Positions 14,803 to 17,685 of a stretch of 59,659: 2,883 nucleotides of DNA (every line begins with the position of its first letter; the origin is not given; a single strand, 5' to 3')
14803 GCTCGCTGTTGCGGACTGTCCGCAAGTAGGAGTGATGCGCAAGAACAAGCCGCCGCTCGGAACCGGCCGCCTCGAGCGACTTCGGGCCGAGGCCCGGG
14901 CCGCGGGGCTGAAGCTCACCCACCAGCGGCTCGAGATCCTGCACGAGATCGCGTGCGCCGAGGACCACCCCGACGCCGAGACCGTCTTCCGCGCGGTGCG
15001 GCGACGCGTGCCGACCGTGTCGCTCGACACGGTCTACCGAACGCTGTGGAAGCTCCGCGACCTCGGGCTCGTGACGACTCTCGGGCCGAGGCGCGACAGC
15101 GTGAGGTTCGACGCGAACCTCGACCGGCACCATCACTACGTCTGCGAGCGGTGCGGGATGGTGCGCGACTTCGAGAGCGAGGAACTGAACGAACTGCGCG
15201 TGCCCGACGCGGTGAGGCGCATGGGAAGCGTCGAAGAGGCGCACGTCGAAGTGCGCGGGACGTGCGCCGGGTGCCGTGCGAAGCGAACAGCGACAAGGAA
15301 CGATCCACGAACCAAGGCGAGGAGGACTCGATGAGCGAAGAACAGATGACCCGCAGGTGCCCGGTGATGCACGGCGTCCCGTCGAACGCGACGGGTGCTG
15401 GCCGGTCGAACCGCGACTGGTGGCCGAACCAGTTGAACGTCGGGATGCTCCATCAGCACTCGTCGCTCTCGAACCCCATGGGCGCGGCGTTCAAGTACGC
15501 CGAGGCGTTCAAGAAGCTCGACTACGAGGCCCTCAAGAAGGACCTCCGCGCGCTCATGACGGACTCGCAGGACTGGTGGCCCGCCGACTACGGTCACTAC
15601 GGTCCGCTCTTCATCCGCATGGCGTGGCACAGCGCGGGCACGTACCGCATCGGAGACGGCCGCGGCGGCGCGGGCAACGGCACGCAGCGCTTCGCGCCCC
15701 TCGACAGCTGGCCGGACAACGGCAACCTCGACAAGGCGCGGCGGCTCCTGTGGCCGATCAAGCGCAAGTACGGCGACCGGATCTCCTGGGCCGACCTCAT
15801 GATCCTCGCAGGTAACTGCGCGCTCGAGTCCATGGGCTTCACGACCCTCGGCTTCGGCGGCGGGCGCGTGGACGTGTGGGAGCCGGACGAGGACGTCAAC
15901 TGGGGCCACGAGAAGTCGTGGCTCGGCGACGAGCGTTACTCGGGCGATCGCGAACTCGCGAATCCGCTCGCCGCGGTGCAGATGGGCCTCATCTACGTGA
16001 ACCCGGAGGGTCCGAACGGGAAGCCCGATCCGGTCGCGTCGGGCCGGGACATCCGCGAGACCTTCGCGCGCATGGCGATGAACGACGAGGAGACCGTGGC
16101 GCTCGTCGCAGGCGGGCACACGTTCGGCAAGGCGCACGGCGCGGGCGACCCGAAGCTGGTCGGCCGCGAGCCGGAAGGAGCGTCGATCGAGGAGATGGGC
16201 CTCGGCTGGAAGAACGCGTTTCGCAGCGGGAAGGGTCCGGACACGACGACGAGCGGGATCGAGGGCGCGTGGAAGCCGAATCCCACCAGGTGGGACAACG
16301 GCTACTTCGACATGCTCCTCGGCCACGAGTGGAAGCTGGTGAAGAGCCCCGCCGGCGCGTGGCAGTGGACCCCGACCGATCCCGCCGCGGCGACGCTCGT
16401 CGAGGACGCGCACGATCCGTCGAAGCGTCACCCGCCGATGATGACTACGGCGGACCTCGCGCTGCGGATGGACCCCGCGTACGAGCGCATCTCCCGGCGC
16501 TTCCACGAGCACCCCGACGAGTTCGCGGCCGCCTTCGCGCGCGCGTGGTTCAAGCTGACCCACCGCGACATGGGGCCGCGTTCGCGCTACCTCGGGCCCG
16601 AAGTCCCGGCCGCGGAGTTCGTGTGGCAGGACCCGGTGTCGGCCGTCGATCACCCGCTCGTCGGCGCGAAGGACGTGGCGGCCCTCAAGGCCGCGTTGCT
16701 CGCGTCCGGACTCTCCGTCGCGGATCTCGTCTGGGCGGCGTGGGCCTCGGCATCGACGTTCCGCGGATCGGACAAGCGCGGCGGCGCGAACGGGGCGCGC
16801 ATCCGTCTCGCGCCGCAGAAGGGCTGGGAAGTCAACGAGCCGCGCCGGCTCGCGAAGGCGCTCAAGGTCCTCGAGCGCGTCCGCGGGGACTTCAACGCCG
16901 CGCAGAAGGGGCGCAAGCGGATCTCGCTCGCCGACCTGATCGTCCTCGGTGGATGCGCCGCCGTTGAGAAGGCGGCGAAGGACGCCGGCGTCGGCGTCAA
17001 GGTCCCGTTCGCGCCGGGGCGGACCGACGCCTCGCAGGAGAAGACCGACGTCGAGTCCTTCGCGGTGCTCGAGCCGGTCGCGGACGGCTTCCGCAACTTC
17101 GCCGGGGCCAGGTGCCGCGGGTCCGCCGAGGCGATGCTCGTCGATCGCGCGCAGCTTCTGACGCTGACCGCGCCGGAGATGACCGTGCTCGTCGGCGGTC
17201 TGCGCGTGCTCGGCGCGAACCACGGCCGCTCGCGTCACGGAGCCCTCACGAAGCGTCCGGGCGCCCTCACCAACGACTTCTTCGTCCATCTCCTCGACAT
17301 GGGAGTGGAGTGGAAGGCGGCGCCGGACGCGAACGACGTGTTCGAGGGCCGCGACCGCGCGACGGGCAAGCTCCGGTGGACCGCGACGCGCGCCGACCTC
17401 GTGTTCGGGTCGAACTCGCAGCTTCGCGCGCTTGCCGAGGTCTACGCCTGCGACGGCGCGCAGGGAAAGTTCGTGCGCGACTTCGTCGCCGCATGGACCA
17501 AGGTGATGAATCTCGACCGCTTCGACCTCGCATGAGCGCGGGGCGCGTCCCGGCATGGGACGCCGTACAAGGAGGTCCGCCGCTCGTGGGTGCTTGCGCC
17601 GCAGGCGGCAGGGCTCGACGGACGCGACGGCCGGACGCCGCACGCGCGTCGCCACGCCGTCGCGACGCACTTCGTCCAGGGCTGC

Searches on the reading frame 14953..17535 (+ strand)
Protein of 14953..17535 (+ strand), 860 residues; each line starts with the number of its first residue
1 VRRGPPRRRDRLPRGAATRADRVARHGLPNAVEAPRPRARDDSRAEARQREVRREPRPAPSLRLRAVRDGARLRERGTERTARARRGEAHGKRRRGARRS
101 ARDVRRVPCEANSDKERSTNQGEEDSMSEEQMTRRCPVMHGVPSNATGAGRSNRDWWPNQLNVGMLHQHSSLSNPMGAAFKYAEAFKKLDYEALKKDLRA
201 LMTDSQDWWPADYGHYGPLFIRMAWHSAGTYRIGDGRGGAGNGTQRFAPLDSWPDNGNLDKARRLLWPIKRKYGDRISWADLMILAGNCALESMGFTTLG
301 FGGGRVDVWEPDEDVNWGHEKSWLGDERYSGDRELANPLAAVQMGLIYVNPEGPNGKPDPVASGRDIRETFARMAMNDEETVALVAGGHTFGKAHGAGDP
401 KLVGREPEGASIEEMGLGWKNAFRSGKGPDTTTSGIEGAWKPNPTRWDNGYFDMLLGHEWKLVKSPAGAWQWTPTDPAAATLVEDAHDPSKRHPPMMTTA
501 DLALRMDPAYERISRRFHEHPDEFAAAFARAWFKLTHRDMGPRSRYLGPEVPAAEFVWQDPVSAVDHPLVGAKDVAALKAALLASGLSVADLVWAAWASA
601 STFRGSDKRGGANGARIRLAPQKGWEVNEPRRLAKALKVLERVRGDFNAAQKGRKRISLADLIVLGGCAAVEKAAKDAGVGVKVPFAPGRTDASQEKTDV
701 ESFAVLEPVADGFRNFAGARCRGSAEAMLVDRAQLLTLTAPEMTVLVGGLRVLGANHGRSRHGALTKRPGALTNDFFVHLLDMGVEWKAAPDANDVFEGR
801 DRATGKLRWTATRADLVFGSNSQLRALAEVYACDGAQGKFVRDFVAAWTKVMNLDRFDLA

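Call 74: search_protein_families(library=pfam, proteins=[window:14953-17535:+], max_evalue=0.0001)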
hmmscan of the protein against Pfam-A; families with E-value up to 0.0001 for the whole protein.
window:14953-17535:+ (860 aa): 1 family
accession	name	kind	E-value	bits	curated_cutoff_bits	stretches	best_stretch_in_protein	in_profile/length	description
PF00141.28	peroxidase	-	1.5e-72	244.7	27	2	211-519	11-236/237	Peroxidase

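Call 96: list_cluster_members(proteins=[window:14953-17535:+, window:35856-37205:+, window:26874-28352:-, window:55408-58038:-])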
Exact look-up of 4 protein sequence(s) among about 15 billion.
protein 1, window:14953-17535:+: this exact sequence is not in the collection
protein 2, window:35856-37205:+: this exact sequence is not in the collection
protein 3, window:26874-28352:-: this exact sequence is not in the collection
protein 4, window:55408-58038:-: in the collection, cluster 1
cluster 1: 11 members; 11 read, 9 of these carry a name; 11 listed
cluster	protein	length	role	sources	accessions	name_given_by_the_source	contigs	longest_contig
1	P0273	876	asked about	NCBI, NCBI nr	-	-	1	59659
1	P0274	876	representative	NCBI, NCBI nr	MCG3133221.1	MAG: hypothetical protein HMLKMBBP_00346 [Planctomycetes bacterium] | hypothetical protein [Planctomycetota bacterium]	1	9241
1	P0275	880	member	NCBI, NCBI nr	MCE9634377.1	MAG: hypothetical protein K8T90_01620 [Planctomycetes bacterium] | hypothetical protein [Planctomycetota bacterium]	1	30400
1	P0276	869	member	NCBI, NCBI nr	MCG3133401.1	MAG: hypothetical protein HMLKMBBP_00558 [Planctomycetes bacterium] | hypothetical protein [Planctomycetota bacterium]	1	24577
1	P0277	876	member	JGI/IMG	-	hypothetical protein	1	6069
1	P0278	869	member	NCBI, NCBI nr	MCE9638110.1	MAG: hypothetical protein K8T90_20605 [Planctomycetes bacterium] | hypothetical protein [Planctomycetota bacterium]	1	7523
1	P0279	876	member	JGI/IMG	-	hypothetical protein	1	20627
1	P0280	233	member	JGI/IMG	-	hypothetical protein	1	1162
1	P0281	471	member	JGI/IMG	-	predicted phage tail protein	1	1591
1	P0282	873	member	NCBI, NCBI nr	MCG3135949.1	MAG: hypothetical protein HMLKMBBP_03725 [Planctomycetes bacterium] | hypothetical protein [Planctomycetota bacterium]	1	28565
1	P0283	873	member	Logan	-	-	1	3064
